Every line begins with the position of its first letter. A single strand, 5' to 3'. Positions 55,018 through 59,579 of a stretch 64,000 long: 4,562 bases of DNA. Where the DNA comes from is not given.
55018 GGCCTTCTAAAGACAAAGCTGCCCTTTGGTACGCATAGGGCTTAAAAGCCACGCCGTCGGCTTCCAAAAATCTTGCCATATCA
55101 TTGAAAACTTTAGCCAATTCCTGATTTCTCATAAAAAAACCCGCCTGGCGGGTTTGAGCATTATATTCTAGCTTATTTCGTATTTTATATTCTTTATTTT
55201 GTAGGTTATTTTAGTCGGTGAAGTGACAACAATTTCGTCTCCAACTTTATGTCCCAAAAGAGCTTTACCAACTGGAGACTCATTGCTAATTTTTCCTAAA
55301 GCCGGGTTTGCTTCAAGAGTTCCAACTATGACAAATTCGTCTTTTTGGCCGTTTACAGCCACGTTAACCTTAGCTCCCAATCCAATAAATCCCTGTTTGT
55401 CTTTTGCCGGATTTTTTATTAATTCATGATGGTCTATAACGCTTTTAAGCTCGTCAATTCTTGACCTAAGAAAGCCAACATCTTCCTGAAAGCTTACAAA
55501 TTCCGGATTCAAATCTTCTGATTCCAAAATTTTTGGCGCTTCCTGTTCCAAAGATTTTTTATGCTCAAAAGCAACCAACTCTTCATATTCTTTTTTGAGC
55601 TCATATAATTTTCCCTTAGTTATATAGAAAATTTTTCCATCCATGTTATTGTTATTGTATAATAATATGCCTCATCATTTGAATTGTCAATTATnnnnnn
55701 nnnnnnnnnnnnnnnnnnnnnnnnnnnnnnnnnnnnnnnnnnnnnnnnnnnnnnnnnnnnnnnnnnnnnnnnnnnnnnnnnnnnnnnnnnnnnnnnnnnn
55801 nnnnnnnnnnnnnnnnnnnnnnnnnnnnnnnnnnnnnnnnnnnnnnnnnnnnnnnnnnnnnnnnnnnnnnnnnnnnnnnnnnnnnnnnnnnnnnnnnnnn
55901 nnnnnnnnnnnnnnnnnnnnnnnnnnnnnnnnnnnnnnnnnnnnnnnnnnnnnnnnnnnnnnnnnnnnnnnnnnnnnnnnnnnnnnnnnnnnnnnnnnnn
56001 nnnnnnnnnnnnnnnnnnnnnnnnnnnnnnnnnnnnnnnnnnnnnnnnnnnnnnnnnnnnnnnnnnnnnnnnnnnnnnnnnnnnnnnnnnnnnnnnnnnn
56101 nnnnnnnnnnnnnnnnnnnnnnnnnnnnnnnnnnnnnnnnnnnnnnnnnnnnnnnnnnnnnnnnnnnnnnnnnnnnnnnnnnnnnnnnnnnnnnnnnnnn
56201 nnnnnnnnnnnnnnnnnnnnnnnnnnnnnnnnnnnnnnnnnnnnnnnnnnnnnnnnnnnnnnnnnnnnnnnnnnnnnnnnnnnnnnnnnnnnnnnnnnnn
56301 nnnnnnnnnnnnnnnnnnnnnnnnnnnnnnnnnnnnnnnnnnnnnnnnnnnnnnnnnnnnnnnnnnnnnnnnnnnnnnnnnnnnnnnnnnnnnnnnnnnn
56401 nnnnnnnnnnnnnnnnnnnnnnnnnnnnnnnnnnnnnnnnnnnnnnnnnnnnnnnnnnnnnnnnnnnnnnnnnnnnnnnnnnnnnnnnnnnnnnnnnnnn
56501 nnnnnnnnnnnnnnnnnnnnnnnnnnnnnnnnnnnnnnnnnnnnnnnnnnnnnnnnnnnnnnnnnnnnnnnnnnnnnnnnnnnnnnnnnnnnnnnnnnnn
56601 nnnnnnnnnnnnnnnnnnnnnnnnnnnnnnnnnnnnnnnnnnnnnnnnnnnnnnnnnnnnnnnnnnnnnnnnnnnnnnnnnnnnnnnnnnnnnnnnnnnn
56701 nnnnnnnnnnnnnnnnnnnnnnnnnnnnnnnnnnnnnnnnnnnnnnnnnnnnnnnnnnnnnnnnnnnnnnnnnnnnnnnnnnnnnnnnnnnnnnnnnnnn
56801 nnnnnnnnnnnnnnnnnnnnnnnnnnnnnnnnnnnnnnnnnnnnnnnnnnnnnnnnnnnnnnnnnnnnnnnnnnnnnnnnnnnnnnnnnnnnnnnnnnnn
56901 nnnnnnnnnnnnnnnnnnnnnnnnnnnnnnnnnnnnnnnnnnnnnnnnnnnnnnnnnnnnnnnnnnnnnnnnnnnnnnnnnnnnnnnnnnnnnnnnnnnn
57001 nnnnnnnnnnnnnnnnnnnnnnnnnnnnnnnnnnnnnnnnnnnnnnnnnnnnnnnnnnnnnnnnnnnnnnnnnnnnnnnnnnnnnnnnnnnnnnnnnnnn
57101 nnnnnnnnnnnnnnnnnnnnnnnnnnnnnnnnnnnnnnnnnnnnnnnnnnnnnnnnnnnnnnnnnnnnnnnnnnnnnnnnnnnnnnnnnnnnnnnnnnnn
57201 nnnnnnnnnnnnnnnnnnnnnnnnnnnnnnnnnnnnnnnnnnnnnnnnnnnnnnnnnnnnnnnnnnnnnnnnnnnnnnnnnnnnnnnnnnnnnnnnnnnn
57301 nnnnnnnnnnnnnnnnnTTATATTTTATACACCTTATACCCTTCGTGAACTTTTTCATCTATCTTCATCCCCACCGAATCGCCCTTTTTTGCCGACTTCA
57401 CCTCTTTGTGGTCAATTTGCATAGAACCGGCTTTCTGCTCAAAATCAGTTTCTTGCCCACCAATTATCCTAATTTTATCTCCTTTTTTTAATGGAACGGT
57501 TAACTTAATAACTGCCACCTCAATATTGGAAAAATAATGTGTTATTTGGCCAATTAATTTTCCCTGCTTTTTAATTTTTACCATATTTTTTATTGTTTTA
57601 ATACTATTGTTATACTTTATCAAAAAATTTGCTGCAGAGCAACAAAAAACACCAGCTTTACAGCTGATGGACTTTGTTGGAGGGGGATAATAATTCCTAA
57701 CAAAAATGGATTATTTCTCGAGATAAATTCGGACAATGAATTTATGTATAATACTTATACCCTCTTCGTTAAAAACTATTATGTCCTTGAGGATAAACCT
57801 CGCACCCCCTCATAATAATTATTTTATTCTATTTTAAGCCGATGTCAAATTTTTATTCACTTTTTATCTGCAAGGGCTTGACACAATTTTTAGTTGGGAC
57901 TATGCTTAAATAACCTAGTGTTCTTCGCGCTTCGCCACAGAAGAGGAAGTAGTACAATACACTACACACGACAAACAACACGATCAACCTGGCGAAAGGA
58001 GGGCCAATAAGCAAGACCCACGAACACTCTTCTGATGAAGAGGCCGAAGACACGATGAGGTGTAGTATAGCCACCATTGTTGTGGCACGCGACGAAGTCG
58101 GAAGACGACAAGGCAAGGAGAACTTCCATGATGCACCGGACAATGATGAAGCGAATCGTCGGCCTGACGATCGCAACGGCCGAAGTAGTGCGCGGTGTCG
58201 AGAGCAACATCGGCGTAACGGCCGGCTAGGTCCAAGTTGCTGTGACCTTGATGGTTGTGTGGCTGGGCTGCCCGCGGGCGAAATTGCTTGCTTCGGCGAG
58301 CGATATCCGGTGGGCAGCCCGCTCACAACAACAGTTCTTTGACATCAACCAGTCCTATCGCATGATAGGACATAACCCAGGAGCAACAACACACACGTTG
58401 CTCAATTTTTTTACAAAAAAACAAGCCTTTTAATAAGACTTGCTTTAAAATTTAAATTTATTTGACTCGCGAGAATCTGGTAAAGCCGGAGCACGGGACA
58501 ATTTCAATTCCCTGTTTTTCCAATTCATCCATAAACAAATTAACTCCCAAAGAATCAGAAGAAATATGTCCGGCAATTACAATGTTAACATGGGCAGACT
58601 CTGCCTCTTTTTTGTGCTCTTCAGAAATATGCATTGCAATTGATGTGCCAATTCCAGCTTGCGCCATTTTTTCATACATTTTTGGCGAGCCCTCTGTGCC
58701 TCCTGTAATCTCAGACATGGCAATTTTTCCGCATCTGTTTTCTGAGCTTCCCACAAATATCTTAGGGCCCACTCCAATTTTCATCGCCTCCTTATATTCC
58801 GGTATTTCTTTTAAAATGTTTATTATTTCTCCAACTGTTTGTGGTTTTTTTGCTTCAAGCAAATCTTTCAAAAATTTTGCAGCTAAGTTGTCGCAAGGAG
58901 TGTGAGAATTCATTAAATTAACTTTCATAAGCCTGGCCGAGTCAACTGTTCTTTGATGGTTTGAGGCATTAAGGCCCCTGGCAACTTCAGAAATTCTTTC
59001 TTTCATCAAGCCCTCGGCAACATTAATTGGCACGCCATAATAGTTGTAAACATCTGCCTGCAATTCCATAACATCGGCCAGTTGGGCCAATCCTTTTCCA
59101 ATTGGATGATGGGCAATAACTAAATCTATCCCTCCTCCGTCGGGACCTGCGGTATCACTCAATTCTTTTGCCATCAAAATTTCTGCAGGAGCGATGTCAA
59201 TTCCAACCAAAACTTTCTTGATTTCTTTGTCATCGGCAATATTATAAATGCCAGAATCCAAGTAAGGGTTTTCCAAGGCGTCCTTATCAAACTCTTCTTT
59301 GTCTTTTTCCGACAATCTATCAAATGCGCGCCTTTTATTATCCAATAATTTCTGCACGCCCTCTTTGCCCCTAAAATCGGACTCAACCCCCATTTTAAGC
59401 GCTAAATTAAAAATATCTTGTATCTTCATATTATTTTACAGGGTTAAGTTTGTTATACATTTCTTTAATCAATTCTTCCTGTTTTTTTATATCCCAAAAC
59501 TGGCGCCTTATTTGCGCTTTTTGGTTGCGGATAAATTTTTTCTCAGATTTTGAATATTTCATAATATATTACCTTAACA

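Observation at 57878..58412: Orphan GC-rich transcription unit with consensus promoter and terminator but no credible ORF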

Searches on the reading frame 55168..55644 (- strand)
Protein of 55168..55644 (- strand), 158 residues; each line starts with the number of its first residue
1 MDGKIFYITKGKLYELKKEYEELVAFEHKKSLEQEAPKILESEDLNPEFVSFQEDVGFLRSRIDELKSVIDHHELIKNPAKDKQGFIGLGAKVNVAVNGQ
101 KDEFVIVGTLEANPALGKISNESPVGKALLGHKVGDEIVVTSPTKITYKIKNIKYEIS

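Call 57: search_protein_families(library=pfam, proteins=[window:55168-55644:-], max_evalue=0.01)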
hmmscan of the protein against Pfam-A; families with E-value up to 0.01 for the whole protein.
window:55168-55644:- (158 aa): 1 family
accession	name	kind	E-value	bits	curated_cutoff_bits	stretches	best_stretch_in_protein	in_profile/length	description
PF01272.25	GreA_GreB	-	4.8e-21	75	26.9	1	85-155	4-77/77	Transcription elongation factor, GreA/GreB, C-term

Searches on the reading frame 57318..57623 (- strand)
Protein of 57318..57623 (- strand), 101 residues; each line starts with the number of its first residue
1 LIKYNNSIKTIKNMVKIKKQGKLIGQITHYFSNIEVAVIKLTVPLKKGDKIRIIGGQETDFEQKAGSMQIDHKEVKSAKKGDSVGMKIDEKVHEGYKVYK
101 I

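Call 57: search_protein_families(library=pfam, proteins=[window:57318-57623:-], max_evalue=0.01)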
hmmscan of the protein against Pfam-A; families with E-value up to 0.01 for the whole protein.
window:57318-57623:- (101 aa): 2 families
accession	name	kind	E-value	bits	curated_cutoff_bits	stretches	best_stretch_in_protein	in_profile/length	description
PF03144.31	GTP_EFTU_D2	-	9.7e-06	26.4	30.3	1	45-88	13-58/73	Elongation factor Tu domain 2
PF16325.11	Peptidase_U32_C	-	0.0051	17.4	28.2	1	23-95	5-79/83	Peptidase family U32 C-terminal domain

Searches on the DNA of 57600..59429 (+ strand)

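Call 4: search_rna_families(source=window, start=57600, end=58700, threshold=evalue, max_evalue=10, show_alignments=4)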
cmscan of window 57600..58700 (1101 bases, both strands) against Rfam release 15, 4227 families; matches with E-value up to 10: 9.
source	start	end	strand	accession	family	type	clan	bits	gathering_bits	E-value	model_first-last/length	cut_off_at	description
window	58405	58447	-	RF01096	PK-HAV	Cis-reg;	-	27.1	50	0.66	1-56/56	no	HepA virus 3'-terminal pseudoknot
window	58414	58543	-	RF02713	MCS4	Gene; sRNA;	-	21.5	56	2.2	1-123/123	no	Mycoplasma sRNA MCS4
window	58415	58539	-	RF04315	manA-II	Cis-reg;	-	20.3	100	0.96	1-147/147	no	manA_II ncRNA motif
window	58418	58508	-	RF02495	ohsC_RNA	Gene; antitoxin;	-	18.1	50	8.8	1-77/77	no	Oppression of Hydrophobic ORF by sRNA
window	58022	58090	-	RF02889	Sr006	Gene; sRNA;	-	17.1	100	5.8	1-124/124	no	Pseudomonas sRNA 6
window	57989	58001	+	RF03156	L31-Firmicutes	Cis-reg; leader;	CL00118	14.2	33.3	5.4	1-32/32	no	L31-Firmicutes ribosomal protein leader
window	58619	58677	-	RF00571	SNORD65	Gene; snRNA; snoRNA; CD-box;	CL00057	14.1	41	5.2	1-73/73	no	Small nucleolar RNA SNORD65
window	58407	58454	+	RF01844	SmY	Gene; snRNA; splicing;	-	13.6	39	4.6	1-80/80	no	SmY spliceosomal RNA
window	57630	57667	+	RF01563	DdR13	Gene; snRNA; snoRNA; CD-box;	-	13.5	65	8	43-80/80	no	Dictyostelium snoRNA DdR13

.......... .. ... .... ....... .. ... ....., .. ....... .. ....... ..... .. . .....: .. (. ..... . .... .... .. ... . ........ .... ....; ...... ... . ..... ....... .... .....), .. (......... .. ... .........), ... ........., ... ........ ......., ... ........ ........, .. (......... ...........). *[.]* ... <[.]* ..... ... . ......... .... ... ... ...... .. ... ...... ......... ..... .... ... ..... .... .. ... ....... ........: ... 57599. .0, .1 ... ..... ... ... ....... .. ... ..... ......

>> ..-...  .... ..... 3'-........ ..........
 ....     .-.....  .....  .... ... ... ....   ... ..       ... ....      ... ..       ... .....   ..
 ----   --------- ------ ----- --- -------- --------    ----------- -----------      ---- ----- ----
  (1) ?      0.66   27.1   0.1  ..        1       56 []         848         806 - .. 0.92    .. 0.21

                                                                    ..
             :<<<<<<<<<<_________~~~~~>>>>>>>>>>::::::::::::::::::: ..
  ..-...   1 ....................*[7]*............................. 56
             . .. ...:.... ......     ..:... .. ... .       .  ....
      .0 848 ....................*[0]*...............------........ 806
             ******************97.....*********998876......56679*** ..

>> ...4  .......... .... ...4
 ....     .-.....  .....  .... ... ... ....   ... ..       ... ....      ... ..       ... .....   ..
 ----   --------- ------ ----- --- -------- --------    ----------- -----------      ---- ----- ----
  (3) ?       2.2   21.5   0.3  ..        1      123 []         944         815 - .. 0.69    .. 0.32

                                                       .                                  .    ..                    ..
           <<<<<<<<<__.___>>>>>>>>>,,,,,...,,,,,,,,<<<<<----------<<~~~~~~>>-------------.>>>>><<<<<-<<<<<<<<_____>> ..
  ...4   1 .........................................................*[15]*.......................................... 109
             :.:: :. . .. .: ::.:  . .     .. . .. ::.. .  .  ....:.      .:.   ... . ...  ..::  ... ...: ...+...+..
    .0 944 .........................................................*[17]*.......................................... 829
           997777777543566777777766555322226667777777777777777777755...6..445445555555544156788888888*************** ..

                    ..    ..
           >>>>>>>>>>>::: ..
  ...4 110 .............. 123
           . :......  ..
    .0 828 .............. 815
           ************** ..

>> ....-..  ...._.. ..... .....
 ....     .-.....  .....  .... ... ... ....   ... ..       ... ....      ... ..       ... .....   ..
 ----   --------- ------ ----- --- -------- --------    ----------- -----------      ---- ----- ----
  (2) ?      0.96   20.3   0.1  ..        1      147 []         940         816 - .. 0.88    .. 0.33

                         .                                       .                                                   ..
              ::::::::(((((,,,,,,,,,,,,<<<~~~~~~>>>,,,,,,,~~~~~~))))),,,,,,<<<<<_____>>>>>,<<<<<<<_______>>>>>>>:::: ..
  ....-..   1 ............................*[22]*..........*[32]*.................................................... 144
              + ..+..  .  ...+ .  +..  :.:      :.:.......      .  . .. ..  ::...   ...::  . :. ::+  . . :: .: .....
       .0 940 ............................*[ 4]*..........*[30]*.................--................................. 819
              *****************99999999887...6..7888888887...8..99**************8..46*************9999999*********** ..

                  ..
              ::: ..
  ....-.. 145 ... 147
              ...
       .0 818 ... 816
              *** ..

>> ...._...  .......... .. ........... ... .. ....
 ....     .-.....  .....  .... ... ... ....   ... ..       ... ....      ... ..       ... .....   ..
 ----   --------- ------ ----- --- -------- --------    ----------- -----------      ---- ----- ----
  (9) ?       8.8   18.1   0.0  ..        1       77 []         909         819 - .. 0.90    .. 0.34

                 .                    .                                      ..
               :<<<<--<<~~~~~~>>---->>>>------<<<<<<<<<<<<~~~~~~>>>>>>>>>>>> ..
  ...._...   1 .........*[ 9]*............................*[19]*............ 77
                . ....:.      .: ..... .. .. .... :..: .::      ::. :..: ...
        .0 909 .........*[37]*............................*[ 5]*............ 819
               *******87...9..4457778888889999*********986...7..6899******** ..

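Call 20: search_dna_similar(query=window:57880-58415:+, collection=phages, mode=distant, max_evalue=0.01)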
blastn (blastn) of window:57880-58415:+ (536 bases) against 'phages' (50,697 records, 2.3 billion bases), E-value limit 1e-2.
No match.

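Call 90: search_rna_families(sources=[L004, L057, L013, L076, L089, L091, L082], threshold=evalue, max_evalue=0.5)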
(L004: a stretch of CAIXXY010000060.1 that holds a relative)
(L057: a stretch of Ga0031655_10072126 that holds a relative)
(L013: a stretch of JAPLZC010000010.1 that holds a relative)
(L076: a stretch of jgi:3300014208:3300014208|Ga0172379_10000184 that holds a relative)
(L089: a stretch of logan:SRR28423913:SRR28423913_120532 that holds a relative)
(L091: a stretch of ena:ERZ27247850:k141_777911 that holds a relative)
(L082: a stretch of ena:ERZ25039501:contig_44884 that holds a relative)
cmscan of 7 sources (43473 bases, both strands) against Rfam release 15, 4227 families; matches with E-value up to 0.5: 2.
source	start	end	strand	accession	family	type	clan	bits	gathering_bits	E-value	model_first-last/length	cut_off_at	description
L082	4495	4566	+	RF00005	tRNA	Gene; tRNA;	CL00001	62.9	29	1.9e-11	1-71/71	no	tRNA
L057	1321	1390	+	RF04076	mir-H11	Gene; miRNA;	-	36.1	70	0.0038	1-72/72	no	mir-H11 microRNA precursor family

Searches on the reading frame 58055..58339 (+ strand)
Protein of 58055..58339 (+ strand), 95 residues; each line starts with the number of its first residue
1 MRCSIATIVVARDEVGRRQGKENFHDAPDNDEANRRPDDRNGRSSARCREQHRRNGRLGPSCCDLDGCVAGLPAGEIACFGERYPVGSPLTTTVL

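Call 19: find_homologous_proteins(query=window:58055-58339:+, max_evalue=10)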
Query window:58055-58339:+ (95 aa): 1 proteins with E <= 10 among 5 candidates.
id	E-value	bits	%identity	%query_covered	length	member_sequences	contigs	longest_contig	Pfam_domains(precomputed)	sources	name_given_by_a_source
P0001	1.2e-58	214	100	100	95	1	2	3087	-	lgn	-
